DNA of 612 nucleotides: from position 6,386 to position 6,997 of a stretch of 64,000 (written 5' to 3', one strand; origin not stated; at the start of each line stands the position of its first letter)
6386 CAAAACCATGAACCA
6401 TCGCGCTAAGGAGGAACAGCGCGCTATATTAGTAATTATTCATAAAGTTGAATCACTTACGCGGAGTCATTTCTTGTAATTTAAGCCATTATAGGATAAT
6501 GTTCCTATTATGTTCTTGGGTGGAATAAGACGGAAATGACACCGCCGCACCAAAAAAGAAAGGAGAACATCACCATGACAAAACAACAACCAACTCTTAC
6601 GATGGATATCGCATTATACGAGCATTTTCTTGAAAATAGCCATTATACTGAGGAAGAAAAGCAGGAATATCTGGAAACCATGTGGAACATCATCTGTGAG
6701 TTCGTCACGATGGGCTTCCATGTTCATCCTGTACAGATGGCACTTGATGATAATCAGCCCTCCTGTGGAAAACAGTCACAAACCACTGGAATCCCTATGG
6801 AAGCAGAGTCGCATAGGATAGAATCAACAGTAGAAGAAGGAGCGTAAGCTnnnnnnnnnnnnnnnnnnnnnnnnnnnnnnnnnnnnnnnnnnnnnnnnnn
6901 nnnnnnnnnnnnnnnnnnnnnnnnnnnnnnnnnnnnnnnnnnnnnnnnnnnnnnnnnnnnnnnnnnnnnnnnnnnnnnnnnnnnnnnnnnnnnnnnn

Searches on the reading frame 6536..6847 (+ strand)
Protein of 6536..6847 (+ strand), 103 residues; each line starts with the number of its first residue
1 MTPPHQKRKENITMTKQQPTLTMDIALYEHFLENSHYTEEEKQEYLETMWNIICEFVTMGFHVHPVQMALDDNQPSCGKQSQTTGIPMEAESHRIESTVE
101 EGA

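Call 3: search_protein_families(library=pfam, proteins=[window:6536-6847:+], max_evalue=0.1)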
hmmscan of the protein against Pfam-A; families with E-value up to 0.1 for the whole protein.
window:6536-6847:+ (103 aa): 1 family
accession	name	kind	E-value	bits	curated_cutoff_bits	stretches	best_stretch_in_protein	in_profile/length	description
PF02777.23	Sod_Fe_C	-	0.046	14.2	20.9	1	8-53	53-94/102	Iron/manganese superoxide dismutases, C-terminal domain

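Call 7: search_protein_families(library=ncbifam, proteins=[window:6536-6847:+], max_evalue=0.1)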
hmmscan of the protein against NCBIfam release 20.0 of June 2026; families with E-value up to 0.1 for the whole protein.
window:6536-6847:+ (103 aa): 0 families

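Call 29: search_protein_families(library=padloc, proteins=[window:6536-6847:+], max_evalue=0.01)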
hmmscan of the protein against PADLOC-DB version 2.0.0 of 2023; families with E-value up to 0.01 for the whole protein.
window:6536-6847:+ (103 aa): 0 families

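Call 93: search_protein_families(library=phrogs, proteins=[window:6536-6847:+], max_evalue=0.01)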
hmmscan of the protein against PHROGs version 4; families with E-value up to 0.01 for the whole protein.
window:6536-6847:+ (103 aa): 0 families
